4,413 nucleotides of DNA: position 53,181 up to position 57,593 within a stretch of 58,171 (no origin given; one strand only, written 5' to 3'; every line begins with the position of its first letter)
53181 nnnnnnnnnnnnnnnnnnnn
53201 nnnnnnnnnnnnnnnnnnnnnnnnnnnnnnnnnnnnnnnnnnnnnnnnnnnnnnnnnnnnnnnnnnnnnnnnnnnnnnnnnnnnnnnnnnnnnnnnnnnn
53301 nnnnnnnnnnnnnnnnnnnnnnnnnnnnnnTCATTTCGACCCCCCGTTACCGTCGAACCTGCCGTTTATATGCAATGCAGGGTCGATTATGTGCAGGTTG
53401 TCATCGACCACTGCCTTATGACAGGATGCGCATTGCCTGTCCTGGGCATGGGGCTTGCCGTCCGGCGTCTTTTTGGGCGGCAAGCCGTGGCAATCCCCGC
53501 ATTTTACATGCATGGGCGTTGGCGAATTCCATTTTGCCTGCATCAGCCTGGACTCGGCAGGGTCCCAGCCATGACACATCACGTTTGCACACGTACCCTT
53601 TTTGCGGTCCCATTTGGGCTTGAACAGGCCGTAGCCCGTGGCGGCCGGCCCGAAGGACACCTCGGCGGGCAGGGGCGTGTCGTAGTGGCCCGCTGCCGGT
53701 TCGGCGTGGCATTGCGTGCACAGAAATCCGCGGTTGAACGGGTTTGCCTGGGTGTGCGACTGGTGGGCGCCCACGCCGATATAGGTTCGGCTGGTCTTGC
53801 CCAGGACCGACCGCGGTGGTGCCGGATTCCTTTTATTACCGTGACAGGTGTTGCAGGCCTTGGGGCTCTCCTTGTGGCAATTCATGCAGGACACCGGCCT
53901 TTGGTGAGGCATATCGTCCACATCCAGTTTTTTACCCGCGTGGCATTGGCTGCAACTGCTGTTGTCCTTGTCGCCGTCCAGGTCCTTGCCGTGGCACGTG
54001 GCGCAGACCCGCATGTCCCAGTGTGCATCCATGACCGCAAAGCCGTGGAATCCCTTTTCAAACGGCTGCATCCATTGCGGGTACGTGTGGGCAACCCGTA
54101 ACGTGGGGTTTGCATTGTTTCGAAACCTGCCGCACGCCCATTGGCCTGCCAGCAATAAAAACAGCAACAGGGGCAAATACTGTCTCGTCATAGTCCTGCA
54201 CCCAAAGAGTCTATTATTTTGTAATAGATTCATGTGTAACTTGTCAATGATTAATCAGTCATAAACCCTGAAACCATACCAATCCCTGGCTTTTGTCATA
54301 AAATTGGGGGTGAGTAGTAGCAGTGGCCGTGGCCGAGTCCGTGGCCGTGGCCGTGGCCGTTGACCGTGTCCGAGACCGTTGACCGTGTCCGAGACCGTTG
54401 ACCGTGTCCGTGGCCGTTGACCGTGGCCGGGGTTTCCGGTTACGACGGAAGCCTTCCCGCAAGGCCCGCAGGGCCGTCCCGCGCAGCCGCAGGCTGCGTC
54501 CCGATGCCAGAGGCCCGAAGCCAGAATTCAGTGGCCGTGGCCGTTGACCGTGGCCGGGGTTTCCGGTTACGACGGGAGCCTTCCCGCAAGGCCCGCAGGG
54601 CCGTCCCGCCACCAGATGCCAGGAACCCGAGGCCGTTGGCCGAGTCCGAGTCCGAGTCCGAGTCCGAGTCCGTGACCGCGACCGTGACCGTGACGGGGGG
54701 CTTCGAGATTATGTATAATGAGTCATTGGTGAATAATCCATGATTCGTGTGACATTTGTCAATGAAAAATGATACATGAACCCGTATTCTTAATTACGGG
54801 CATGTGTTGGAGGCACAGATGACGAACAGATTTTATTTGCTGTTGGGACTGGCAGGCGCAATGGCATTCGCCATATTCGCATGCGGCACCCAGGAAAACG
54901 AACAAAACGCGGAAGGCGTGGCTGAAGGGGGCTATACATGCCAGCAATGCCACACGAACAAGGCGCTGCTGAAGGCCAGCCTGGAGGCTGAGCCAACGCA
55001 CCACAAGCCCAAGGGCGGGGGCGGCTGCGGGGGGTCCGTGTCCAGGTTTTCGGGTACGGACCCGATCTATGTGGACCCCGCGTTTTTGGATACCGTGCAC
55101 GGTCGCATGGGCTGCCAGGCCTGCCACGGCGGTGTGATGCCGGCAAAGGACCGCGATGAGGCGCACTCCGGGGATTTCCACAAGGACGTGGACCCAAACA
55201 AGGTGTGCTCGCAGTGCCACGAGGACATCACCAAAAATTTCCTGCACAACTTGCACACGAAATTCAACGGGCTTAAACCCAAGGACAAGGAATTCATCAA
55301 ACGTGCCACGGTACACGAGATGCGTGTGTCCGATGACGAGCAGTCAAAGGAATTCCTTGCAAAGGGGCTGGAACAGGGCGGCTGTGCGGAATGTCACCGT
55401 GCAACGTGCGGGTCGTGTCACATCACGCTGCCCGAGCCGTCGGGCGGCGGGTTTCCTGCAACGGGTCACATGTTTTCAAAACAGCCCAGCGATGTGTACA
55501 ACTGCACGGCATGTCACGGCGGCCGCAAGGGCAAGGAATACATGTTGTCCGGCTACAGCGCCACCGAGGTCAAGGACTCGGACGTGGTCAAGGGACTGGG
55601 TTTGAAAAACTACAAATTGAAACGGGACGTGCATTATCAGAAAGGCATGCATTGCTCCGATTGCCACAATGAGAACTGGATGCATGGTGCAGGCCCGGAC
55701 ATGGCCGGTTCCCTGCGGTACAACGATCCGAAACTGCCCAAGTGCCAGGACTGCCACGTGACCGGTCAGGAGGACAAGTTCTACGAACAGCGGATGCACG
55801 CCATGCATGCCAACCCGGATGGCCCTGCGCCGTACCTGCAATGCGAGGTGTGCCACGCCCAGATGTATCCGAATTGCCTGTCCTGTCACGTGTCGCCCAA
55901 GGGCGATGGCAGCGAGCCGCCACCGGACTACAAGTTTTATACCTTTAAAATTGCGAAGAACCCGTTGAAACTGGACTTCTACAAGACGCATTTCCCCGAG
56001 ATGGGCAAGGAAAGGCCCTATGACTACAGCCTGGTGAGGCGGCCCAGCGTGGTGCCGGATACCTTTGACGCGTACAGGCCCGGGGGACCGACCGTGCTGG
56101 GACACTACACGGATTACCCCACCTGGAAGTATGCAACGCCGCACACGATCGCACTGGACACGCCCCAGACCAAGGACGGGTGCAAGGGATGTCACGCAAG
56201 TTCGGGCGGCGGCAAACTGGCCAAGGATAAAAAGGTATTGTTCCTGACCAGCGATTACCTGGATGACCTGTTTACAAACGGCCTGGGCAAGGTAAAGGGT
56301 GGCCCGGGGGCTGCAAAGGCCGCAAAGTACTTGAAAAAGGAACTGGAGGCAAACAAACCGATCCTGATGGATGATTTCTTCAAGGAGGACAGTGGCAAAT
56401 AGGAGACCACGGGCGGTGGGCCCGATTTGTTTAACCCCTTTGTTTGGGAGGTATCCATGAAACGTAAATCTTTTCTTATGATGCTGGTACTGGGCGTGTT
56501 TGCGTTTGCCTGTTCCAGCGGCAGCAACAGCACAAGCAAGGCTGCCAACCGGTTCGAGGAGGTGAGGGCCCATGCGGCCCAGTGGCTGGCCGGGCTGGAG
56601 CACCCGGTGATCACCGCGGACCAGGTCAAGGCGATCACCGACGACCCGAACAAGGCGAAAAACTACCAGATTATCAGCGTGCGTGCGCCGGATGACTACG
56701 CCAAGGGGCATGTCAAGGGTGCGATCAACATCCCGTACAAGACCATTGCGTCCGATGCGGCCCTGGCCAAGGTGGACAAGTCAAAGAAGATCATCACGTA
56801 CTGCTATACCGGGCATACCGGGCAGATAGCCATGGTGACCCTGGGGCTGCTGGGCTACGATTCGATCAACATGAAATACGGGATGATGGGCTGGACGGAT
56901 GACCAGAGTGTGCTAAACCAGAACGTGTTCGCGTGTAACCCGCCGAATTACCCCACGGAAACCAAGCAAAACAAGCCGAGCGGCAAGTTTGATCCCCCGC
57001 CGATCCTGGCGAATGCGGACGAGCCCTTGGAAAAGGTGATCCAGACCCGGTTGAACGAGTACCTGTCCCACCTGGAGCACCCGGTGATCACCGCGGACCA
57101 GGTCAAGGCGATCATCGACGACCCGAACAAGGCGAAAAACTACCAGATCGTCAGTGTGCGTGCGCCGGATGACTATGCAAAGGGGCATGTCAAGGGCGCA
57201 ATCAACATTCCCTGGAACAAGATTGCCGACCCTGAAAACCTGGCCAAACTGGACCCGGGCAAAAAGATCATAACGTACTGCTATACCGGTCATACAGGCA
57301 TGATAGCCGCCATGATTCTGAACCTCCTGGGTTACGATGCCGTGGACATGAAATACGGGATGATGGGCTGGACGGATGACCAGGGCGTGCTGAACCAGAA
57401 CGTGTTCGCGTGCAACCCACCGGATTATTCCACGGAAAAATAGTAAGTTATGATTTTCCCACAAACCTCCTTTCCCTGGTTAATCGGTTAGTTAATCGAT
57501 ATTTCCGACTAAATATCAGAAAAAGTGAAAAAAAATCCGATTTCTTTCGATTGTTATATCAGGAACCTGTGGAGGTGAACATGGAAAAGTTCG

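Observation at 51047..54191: Porin-cytochrome type trans-outer-membrane electron conduit cluster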

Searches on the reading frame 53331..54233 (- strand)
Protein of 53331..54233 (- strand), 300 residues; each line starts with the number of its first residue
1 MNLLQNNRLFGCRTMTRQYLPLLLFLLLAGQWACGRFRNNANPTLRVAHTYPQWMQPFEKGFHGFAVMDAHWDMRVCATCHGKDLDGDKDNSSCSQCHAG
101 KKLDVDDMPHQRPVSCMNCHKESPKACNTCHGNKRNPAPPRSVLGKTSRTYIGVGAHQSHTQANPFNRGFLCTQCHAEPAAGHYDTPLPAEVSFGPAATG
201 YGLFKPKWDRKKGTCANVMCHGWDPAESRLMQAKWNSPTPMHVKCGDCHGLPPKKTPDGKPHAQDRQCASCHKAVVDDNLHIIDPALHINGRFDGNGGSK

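Call 3: search_protein_families(library=pfam, proteins=[window:53331-54233:-], max_evalue=0.01)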
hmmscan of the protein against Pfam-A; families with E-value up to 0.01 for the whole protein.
window:53331-54233:- (300 aa): 5 families
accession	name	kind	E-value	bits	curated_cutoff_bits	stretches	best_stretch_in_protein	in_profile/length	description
PF14522.11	Cytochrome_C7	-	1.5e-05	25.2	24.8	0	68-98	35-66/67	Cytochrome c7 and related cytochrome c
PF14537.11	Cytochrom_c3_2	-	2.7e-05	25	25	0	241-275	5-36/79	Cytochrome c3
PF09698.15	GSu_C4xC__C2xCH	-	0.0002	22.5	21.7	1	214-249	1-36/36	Geobacter CxxxxCH...CXXCH motif (GSu_C4xC__C2xCH)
PF22113.1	Mtrc-MtrF_II-IV_dom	-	0.00045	20.2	30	0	244-275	8-38/176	Outer membrane cytochrome MtrC/MtrF-like, domains II/IV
PF22678.1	Cytochrom_c_NrfB-like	-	0.0012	19.7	27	0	172-257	1-73/89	Cytochrome c-type protein NrfB-like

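Call 4: search_protein_families(library=ncbifam, proteins=[window:53331-54233:-], max_evalue=0.01)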
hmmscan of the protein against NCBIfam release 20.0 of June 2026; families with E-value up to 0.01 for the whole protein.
window:53331-54233:- (300 aa): 6 families
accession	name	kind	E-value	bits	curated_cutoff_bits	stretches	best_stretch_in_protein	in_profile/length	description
TIGR01904.2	GSu_C4xC__C2xCH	domain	1.2e-09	37.8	27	1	204-262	13-70/73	CxxxxCH/CxxCH domain c-type cytochrome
NF008659.0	PRK11659.1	equivalog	0.00023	20.9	184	1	124-274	46-169/188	cytochrome c nitrite reductase pentaheme subunit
NF045722.1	c3_cytochr_TmcA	equivalog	0.0005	19.9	114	0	240-274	78-112/125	acidic tetraheme cytochrome c3 TmcA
TIGR02349.1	DnaJ_bact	equivalog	0.0013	18.2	377.2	1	73-136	142-212/354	molecular chaperone DnaJ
TIGR03146.1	cyt_nit_nrfB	equivalog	0.0017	18.7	166.6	0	124-273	11-142/145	cytochrome c nitrite reductase pentaheme subunit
NF008035.0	PRK10767.1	subfamily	0.0028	16.7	338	1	59-135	126-205/374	molecular chaperone DnaJ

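Call 45: search_solved_structures(query=window:53331-54191:-, max_evalue=1, show_alignments=1)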
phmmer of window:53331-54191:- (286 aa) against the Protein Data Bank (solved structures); distinct sequences matched with E-value up to 1: 5.
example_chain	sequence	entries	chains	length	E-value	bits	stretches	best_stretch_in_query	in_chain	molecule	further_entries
6jzb_A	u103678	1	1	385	0.005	19.3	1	59-120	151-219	Chaperone protein DnaJ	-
2k3v_A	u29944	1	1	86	0.02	17.3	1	55-121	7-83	Tetraheme cytochrome c-type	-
6hr0_A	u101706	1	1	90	0.024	17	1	54-121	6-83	Cytochrome C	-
1qo8_A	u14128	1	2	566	0.025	17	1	56-126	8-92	FLAVOCYTOCHROME C3 FUMARATE REDUCTASE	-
1m1p_A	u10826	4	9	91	0.21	13.9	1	54-124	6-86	Small tetraheme cytochrome c | Periplasmic tetraheme cytochrome c CctA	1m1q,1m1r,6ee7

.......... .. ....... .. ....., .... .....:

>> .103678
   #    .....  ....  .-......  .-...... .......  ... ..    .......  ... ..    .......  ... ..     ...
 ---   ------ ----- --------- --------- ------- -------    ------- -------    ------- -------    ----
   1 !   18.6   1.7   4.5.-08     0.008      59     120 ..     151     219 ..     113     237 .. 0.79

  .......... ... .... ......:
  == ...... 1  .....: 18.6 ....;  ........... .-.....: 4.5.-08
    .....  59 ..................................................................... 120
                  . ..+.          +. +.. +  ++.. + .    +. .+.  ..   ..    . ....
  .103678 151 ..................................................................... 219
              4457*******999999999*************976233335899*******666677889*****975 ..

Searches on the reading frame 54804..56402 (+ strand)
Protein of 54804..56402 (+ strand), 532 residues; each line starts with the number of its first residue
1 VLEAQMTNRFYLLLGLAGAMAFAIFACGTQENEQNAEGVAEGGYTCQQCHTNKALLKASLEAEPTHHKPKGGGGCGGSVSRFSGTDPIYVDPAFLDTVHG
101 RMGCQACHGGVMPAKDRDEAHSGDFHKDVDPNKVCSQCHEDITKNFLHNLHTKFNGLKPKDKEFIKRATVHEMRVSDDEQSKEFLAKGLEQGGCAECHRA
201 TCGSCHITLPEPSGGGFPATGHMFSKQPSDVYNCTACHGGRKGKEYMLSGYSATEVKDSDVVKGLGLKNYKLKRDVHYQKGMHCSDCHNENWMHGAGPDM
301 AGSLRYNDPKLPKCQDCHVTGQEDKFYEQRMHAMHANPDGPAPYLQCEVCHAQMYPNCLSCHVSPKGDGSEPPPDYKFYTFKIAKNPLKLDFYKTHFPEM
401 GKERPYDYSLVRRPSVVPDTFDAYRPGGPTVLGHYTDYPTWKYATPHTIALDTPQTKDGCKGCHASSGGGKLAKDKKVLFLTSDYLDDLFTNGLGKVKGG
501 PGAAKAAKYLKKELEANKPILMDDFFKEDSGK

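Call 3: search_protein_families(library=pfam, proteins=[window:54804-56402:+], max_evalue=0.01)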
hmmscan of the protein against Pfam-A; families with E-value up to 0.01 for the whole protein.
window:54804-56402:+ (532 aa): 3 families
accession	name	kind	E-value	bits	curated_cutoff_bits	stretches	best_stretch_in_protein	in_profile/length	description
PF14522.11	Cytochrome_C7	-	1.3e-11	44.6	24.8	0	38-71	8-40/67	Cytochrome c7 and related cytochrome c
PF14537.11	Cytochrom_c3_2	-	1.2e-07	32.5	25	1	276-362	1-78/79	Cytochrome c3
PF02085.21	Cytochrom_CIII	-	0.0067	17.2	22.9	0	272-355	23-86/101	Class III cytochrome C family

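Call 4: search_protein_families(library=ncbifam, proteins=[window:54804-56402:+], max_evalue=0.01)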
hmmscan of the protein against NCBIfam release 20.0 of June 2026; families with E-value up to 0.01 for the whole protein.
window:54804-56402:+ (532 aa): 2 families
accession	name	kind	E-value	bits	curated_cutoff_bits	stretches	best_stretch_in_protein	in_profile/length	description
NF040967.1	cytc_ExtN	equivalog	8e-07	28.2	200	1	95-465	32-340/415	selenite/tellurite reduction operon c-type cytochrome ExtN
NF040968.1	FeS_ExtO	equivalog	1.7e-06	27.1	200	1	95-352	32-232/416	selenite/tellurite reduction operon b-type cytochrome iron-sulfur cluster-binding subunit ExtO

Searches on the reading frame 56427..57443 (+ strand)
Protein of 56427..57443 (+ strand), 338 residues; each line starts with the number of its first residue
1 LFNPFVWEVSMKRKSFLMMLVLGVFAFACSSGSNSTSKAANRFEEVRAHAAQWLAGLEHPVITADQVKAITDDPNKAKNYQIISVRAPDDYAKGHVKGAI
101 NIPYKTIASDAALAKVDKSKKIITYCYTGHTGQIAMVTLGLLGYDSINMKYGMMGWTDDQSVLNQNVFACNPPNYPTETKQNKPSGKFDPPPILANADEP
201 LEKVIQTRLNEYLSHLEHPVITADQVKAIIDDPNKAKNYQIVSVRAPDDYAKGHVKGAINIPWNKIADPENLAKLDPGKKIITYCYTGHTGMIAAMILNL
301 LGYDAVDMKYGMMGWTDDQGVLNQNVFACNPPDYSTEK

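Call 3: search_protein_families(library=pfam, proteins=[window:56427-57443:+], max_evalue=0.01)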
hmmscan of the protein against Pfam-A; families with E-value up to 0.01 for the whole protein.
window:56427-57443:+ (338 aa): 1 family
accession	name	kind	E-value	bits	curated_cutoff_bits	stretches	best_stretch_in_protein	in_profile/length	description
PF00581.25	Rhodanese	-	3.4e-35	121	22.2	2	222-317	1-101/102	Rhodanese-like domain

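Call 4: search_protein_families(library=ncbifam, proteins=[window:56427-57443:+], max_evalue=0.01)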
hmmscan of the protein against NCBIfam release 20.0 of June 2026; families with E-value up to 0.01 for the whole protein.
window:56427-57443:+ (338 aa): 19 families
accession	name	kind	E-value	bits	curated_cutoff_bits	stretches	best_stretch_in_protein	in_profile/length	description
NF005902.0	PRK07878.1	equivalog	2.5e-23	82.6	647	2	219-317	287-383/392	adenylyltransferase/sulfurtransferase MoeZ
NF007627.0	PRK10287.1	equivalog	6.3e-22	77.8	102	2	82-150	23-91/104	thiosulfate sulfurtransferase PspE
TIGR02981.1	phageshock_pspE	exception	2.1e-20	72.9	126.3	2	82-149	21-88/101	thiosulfate sulfurtransferase PspE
NF006444.0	PRK08762.1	equivalog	3.9e-20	71.9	449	2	75-165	25-116/387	molybdopterin-synthase adenylyltransferase MoeB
NF005646.0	PRK07411.1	equivalog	9.1e-19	67.8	633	2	205-318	268-382/390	molybdopterin-synthase adenylyltransferase MoeB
NF045521.1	rhoda_near_glyco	subfamily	1e-16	61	145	2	66-163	16-116/144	rhodanese homology domain-containing protein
NF001195.0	PRK00162.1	equivalog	1.1e-13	51.4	102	2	235-306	17-86/108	thiosulfate sulfurtransferase GlpE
TIGR04568.1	arch_SelU_Nterm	equivalog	6.6e-10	39.2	200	0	214-262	84-127/215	selenouridine synthase SelU-like subunit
NF041203.1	rhodanese_LYCAU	equivalog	1.4e-09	37.7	115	2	56-147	17-106/126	rhodanese-related (seleno)protein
NF008750.0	PRK11784.1-2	equivalog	1.4e-09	37.6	241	2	74-103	10-39/346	tRNA 2-selenouridine(34) synthase MnmH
NF008752.0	PRK11784.1-4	equivalog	4.5e-09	35.5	266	1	75-104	13-43/357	tRNA 2-selenouridine(34) synthase MnmH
NF045694.1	seleno_TsoB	exception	1.4e-07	30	805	1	16-127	4-117/572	rhodanese/DsbD fusion-like selenoprotein TsoB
TIGR03167.1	tRNA_sel_U_synt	equivalog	1.8e-07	30.9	219.75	0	79-103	2-26/311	tRNA 2-selenouridine(34) synthase MnmH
NF033833.0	rhodan_ChrE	equivalog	2e-07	31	120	0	237-318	18-100/108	rhodanese family chromate resistance protein ChrE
TIGR04271.1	ThiI_C_thiazole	equivalog_domain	1.3e-05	25.1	70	0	236-307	24-97/101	thiazole biosynthesis protein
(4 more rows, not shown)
